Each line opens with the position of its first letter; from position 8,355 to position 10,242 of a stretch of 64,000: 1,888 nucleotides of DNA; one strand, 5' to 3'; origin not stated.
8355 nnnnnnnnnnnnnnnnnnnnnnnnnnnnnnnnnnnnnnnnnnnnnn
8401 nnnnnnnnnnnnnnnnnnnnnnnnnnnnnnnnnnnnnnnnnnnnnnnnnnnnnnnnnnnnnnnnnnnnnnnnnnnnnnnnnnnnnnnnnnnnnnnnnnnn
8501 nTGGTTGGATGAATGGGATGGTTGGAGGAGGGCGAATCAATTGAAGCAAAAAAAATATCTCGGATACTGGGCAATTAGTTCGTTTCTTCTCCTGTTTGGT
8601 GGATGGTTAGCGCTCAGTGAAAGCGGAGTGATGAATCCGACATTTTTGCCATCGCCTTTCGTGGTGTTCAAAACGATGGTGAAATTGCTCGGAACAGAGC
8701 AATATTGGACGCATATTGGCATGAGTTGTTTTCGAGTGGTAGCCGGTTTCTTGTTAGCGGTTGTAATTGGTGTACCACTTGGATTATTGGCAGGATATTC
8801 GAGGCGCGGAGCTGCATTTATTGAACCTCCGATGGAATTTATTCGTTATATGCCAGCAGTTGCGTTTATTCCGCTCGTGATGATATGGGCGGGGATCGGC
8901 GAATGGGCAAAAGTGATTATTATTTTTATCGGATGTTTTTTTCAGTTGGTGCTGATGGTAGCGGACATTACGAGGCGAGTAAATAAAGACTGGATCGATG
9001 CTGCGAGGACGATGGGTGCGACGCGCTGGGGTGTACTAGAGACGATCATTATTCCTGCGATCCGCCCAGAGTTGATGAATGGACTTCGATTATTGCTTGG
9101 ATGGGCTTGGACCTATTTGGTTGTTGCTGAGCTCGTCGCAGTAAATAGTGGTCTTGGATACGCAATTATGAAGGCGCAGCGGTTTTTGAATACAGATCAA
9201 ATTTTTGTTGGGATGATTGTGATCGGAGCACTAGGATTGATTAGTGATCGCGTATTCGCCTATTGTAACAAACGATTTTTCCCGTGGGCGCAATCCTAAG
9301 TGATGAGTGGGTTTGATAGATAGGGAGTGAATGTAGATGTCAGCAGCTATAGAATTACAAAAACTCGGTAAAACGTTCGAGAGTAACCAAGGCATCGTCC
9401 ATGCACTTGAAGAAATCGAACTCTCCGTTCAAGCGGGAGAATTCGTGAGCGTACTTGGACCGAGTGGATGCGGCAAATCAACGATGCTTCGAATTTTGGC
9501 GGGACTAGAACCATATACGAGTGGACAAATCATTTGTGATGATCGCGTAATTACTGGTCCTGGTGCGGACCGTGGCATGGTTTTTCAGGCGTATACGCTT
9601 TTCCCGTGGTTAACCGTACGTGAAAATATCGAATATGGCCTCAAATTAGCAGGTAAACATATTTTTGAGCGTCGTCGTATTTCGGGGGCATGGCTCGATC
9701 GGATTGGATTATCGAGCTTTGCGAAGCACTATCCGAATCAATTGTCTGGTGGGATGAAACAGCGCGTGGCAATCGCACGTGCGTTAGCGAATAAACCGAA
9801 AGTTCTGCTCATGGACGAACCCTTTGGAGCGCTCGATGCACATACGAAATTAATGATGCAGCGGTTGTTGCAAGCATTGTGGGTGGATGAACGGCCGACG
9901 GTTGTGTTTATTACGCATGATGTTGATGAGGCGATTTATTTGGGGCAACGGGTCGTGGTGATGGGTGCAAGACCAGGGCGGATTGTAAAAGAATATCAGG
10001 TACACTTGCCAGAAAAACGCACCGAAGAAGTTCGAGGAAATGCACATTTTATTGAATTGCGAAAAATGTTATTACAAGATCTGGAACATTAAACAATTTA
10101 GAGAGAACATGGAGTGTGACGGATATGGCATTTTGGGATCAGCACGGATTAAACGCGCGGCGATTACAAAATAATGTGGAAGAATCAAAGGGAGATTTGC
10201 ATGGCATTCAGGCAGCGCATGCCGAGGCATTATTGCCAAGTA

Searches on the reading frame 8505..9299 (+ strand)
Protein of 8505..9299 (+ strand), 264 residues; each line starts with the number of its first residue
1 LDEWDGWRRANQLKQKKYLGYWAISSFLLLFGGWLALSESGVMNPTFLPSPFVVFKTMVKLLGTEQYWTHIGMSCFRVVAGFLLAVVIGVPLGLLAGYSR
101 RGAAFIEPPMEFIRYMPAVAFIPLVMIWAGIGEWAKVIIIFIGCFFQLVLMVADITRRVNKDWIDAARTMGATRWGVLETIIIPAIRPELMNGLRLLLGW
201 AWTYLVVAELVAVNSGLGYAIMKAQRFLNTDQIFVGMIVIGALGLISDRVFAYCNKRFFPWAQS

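Call 4: search_protein_families(library=pfam, proteins=[window:8505-9299:+])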
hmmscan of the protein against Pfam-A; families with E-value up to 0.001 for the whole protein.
window:8505-9299:+ (264 aa): 1 family
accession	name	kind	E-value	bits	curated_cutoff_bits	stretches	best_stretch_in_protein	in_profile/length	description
PF00528.27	BPD_transp_1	-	9.2e-28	97.6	26.4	1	89-258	1-182/184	Binding-protein-dependent transport system inner membrane component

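Call 5: search_protein_families(library=ncbifam, proteins=[window:8505-9299:+])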
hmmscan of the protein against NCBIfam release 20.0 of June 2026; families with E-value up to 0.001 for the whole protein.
window:8505-9299:+ (264 aa): 21 families
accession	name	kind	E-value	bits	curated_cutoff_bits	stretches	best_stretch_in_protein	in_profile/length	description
NF040733.1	ABC_perm_U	equivalog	5e-48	163.8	295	1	23-262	11-249/251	ABC transporter permease subunit SaoP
NF007545.0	PRK10160.1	equivalog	2.3e-43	148.6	342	1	23-262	27-271/275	taurine ABC transporter permease TauC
NF008470.0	PRK11365.1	equivalog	3.1e-39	135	347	1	34-261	25-252/263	aliphatic sulfonate ABC transporter permease SsuC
TIGR01183.1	ntrB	equivalog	3.4e-25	88.9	209.05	1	69-253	17-201/202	nitrate ABC transporter permease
NF008196.0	PRK10952.1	equivalog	3.2e-16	59.1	439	1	62-250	137-324/356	glycine betaine/L-proline ABC transporter permease ProW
TIGR03416.1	ABC_choXWV_perm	equivalog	5e-16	59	363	1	57-251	75-267/267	choline ABC transporter permease subunit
TIGR01097.1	PhnE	equivalog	5.1e-08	32.7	216.7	1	64-256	54-249/252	phosphonate ABC transporter, permease protein PhnE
TIGR02139.1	permease_CysT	equivalog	3.8e-06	26.7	246.1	1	137-197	137-196/265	sulfate ABC transporter permease subunit CysT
TIGR01581.1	Mo_ABC_porter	hypoth_equivalog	1.1e-05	25.1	210.3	1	59-200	11-168/225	ABC transporter permease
NF011690.0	PRK15110.1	equivalog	1.9e-05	24.3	432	1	150-246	201-297/321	putrescine export ABC transporter permease SapB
NF045474.1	Opp2C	equivalog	3.8e-05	23.4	300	1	78-192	46-162/236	nickel transporter permease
TIGR00969.1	3a0106s02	subfamily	4.6e-05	23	240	1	137-196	148-206/272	sulfate ABC transporter permease subunit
NF045473.1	Opp1C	equivalog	6e-05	22.6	350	1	72-190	68-188/267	nickel/cobalt ABC transporter permease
TIGR02138.1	phosphate_pstC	equivalog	6.8e-05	22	196.45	1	149-202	168-221/296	phosphate ABC transporter permease subunit PstC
NF008208.0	PRK10971.1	equivalog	0.00012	21.7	415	1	127-196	139-203/277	sulfate/thiosulfate ABC transporter permease CysT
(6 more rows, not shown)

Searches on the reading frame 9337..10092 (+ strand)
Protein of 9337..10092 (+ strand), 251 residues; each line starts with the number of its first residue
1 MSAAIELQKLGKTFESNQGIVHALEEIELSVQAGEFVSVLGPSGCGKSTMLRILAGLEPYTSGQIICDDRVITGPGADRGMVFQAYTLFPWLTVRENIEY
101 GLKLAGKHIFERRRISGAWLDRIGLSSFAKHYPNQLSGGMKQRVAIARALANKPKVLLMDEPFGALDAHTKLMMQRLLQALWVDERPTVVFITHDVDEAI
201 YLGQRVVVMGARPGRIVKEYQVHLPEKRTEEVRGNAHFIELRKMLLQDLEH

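Call 4: search_protein_families(library=pfam, proteins=[window:9337-10092:+])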
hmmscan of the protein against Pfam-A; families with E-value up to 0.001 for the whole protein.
window:9337-10092:+ (251 aa): 3 families
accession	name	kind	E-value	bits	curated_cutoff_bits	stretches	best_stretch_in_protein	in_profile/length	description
PF00005.33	ABC_tran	-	1.9e-34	119.6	25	1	24-163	1-136/137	ABC transporter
PF13304.12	AAA_21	-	0.00048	20.7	27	0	133-195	235-299/304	AAA domain, putative AbiEii toxin, Type IV TA system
PF03215.21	Rad17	-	0.00095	19.6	23.8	0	24-56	35-67/186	Rad17 P-loop domain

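Call 5: search_protein_families(library=ncbifam, proteins=[window:9337-10092:+])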
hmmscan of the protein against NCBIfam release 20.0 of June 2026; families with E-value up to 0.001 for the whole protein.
window:9337-10092:+ (251 aa): 188 families (the best 25 are shown)
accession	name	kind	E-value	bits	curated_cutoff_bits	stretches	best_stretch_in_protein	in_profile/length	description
NF040729.1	ABC_ATP_SaoA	equivalog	3.5e-77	259.2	360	1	5-246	2-240/248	ABC transporter ATP-binding protein SaoA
NF008421.0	PRK11248.1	equivalog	2.2e-71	240.3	357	1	19-247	13-245/255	taurine ABC transporter ATP-binding subunit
TIGR01184.1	ntrCD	subfamily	1.1e-67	228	291.8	1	24-247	1-228/230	nitrate ABC transporter ATP-binding protein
TIGR03265.1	PhnT2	equivalog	3.5e-65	220.5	457.7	1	3-211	3-210/353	putative 2-aminoethylphosphonate ABC transporter ATP-binding protein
NF006987.0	PRK09452.1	equivalog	3.9e-60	203.5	482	1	3-216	16-226/378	spermidine/putrescine ABC transporter ATP-binding protein PotA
TIGR00968.1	3a0106s01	subfamily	7.7e-58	195.8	342.75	1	18-216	10-209/237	sulfate ABC transporter ATP-binding protein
NF008653.0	PRK11650.1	subfamily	3.8e-57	194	432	1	3-210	2-209/357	sn-glycerol-3-phosphate ABC transporter ATP-binding protein UgpC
NF008420.0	PRK11247.1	equivalog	7.2e-57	192.5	395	1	6-246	14-239/257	aliphatic sulfonates ABC transporter ATP-binding protein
TIGR01186.1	proV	subfamily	4.6e-56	190.5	326.6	1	19-217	4-209/363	betaine/proline/choline family ABC transporter ATP-binding protein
NF043075.1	MMSYN1_0197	equivalog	3.5e-55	187.3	550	1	5-210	3-207/341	spermidine/putrescine ABC transporter ATP-binding protein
TIGR01187.1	potA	subfamily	6.5e-54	183.2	355.6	1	39-218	1-181/325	polyamine ABC transporter ATP-binding protein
NF008105.0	PRK10851.1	equivalog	1.7e-53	181.6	502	1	4-211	2-212/362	sulfate/thiosulfate ABC transporter ATP-binding protein CysA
NF040933.2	ABC_arch_GlcV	equivalog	6.4e-52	176.6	450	1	4-209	2-215/357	glucose ABC transporter ATP-binding protein GlcV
NF008513.0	PRK11432.1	equivalog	5e-51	173.6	496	1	5-217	7-216/351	ferric ABC transporter ATP-binding protein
TIGR03415.1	ABC_choXWV_ATP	equivalog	3.9e-50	170.9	483.75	2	80-218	109-245/382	choline ABC transporter ATP-binding protein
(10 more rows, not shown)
